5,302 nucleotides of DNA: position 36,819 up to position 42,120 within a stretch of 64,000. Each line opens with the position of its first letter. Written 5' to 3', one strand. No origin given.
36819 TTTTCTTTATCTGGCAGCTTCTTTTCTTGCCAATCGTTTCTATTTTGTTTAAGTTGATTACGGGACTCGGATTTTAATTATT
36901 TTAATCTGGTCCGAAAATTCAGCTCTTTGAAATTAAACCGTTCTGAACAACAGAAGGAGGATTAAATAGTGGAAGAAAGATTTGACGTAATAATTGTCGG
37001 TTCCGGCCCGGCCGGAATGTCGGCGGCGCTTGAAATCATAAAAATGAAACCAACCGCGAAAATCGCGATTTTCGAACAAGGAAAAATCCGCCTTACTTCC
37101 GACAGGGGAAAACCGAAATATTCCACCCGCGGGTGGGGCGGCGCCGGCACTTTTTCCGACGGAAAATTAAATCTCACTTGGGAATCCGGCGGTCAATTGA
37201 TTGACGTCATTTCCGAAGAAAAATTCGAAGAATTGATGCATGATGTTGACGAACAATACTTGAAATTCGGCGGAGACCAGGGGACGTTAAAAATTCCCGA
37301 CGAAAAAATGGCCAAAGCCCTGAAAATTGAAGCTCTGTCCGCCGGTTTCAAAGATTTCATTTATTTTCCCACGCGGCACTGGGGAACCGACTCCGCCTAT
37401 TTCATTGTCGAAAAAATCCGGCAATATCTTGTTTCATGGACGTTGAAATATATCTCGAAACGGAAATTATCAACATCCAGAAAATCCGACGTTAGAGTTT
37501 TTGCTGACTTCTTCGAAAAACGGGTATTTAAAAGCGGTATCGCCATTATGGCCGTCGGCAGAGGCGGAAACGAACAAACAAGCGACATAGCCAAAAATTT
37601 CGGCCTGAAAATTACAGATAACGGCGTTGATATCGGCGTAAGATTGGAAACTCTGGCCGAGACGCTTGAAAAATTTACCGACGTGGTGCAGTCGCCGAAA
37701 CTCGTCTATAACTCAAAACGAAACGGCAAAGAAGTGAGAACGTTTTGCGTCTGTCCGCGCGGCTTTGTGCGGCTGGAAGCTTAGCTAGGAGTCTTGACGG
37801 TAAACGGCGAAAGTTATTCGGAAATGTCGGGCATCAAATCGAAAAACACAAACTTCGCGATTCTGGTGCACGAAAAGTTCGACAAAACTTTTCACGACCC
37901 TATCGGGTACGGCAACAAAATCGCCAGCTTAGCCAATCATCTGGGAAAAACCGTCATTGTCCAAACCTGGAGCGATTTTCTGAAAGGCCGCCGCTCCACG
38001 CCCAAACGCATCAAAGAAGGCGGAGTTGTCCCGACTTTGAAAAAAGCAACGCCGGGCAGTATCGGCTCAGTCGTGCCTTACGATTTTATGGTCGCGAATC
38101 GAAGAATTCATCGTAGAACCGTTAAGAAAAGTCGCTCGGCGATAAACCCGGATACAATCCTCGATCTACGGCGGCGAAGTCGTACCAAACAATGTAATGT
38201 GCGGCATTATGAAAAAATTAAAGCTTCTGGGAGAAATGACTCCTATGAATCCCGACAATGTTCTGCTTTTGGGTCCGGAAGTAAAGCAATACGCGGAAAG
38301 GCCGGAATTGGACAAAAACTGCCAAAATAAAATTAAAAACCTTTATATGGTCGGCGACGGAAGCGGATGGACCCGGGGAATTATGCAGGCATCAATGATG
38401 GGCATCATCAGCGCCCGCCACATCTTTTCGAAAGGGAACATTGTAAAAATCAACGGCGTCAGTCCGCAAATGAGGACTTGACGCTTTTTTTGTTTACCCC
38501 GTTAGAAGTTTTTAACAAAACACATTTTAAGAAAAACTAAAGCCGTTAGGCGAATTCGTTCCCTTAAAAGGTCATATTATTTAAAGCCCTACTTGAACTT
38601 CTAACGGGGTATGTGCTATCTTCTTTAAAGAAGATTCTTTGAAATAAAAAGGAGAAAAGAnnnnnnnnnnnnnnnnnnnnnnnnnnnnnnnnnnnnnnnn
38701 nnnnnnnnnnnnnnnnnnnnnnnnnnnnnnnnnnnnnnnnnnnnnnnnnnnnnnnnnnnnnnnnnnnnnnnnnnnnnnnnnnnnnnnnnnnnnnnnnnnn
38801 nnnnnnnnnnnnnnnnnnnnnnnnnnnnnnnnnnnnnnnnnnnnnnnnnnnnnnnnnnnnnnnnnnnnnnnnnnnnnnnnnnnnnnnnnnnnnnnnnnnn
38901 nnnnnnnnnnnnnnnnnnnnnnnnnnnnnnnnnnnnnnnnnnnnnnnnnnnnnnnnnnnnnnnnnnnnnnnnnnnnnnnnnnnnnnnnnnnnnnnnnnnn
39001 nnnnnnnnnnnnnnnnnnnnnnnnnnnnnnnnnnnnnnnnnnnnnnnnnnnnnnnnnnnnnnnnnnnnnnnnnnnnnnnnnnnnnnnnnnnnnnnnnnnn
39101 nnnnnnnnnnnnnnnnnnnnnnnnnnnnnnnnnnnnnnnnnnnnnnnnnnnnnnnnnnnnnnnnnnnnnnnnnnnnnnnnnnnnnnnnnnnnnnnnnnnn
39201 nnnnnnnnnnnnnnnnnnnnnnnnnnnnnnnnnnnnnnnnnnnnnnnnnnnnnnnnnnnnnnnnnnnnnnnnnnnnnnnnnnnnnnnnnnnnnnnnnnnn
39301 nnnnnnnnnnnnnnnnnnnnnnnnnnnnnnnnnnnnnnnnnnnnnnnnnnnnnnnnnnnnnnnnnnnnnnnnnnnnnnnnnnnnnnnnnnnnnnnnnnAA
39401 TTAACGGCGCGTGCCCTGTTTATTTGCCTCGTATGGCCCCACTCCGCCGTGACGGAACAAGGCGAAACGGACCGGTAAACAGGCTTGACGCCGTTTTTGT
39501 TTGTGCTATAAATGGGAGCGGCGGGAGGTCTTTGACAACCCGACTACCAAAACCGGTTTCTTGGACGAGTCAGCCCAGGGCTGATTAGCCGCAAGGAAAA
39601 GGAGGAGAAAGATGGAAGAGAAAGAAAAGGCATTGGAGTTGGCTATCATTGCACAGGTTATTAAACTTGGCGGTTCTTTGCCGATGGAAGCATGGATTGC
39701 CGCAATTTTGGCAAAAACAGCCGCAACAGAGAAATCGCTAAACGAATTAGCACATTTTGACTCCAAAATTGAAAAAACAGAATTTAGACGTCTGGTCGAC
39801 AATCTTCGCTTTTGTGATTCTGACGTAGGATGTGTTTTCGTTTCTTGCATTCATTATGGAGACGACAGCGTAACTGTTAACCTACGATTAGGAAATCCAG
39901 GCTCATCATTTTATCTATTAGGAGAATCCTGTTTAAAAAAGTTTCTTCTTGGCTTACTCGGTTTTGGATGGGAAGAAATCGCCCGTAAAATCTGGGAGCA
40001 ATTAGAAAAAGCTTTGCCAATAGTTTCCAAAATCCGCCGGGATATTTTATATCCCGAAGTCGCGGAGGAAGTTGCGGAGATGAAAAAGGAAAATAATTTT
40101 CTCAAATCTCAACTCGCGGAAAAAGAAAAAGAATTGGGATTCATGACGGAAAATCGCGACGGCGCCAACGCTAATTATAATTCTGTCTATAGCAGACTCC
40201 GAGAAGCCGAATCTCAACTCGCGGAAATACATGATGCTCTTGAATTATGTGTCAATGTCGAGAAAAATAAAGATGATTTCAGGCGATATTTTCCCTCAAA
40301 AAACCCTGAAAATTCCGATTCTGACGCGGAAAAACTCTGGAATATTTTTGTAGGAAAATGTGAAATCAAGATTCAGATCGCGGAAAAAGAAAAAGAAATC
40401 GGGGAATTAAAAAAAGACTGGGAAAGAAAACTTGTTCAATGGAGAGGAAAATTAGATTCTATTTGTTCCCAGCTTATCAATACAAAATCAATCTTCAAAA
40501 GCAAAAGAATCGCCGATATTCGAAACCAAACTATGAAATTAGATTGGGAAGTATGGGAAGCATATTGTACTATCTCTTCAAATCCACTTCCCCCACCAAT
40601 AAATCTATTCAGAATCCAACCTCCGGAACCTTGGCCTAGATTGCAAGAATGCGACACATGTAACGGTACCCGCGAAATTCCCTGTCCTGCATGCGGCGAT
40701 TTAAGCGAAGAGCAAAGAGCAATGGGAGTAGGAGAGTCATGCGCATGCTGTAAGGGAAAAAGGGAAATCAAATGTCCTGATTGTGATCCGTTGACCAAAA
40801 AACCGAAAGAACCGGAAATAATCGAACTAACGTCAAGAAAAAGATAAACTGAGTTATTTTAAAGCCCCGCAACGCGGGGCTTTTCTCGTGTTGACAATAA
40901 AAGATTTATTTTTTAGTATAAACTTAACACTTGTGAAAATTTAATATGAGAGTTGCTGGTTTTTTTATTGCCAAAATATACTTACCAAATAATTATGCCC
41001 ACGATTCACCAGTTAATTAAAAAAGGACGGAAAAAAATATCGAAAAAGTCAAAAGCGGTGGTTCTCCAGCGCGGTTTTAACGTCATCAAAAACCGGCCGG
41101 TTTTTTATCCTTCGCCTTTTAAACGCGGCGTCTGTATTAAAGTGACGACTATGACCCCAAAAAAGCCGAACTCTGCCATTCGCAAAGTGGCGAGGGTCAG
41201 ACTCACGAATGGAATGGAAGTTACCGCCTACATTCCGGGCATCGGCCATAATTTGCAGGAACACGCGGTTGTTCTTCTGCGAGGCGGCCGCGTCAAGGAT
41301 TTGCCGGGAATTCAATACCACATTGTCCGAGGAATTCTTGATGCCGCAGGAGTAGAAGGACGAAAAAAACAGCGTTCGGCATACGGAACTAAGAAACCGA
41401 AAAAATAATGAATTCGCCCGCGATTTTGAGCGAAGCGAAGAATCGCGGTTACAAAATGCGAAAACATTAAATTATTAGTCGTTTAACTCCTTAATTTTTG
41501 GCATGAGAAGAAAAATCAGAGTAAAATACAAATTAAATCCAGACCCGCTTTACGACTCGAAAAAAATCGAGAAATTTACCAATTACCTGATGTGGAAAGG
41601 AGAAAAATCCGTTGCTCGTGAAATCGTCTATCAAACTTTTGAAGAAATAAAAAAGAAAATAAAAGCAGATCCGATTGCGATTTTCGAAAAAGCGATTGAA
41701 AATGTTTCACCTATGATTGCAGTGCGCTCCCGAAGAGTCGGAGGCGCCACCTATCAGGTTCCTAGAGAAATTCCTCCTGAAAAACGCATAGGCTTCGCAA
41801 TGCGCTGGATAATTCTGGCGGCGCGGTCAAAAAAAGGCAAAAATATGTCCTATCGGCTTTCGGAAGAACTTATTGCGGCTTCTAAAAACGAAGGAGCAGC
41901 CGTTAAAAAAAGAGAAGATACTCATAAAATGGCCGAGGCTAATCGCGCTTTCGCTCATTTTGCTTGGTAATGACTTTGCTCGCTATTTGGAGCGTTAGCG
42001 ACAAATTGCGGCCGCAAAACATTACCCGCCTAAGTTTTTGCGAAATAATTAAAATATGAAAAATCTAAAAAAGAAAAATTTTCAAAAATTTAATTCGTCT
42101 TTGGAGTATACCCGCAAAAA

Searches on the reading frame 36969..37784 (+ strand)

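Call 71: search_protein_families(library=pfam, proteins=[window:36969-37784:+], max_evalue=0.001)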
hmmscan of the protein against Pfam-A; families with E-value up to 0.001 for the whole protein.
window:36969-37784:+ (271 aa): 4 families
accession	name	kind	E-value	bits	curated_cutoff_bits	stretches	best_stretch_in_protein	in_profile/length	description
PF07992.20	Pyr_redox_2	-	5.5e-07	29.7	26.1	1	5-43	1-37/291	Pyridine nucleotide-disulphide oxidoreductase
PF01946.23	Thi4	-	1.3e-05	25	26.2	1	5-37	18-49/235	Thi4 family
PF00890.30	FAD_binding_2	-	4.7e-05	23.2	20.4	1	6-39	1-32/414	FAD binding domain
PF03486.20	HI0933_like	-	0.00031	20.7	50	0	5-39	1-33/244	HI0933-like protein Rossmann domain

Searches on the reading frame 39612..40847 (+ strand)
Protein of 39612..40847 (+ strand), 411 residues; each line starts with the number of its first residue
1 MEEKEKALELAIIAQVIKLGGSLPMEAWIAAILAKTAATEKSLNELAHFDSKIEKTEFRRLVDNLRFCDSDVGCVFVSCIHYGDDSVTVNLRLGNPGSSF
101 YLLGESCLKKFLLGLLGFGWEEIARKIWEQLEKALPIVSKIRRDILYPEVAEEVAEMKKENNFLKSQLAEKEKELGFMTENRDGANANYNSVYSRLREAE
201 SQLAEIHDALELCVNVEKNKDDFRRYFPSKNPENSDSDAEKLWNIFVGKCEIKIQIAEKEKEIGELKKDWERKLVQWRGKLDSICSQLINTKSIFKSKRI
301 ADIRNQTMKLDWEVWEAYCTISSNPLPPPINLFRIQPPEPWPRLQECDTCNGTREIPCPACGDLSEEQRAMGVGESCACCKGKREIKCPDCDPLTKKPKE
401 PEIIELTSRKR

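Call 71: search_protein_families(library=pfam, proteins=[window:39612-40847:+], max_evalue=0.001)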
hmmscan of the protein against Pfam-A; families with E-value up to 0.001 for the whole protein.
window:39612-40847:+ (411 aa): 1 family
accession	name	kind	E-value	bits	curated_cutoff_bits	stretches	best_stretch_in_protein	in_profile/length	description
PF01576.24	Myosin_tail_1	-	0.00051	18.5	38.1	1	147-222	217-292/1081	Myosin tail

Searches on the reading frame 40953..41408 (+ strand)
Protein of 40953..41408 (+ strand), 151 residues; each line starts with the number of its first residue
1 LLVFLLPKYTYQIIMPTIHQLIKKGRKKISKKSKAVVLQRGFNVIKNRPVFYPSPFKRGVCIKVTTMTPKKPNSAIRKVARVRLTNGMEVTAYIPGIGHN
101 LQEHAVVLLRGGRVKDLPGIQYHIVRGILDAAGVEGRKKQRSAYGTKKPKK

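Call 100: search_protein_families(library=pfam, proteins=[window:40953-41408:+], max_evalue=0.001)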
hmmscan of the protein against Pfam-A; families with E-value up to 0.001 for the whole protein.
window:40953-41408:+ (151 aa): 1 family
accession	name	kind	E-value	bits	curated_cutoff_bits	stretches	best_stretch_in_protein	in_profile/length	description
PF00164.32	Ribosom_S12_S23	-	4.5e-35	120.1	22.3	1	49-150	6-109/110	Ribosomal protein S12/S23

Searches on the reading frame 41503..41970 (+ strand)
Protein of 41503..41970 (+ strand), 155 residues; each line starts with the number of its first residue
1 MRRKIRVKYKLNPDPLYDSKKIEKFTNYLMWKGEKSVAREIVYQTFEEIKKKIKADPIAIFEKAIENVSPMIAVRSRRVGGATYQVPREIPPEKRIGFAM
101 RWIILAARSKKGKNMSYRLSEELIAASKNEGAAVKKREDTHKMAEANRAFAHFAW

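Call 100: search_protein_families(library=pfam, proteins=[window:41503-41970:+], max_evalue=0.001)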
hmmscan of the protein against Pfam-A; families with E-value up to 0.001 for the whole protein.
window:41503-41970:+ (155 aa): 1 family
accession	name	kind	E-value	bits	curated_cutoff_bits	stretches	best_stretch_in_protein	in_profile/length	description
PF00177.27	Ribosomal_S7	-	3.7e-58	195.8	24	1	1-148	1-148/148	Ribosomal protein S7p/S5e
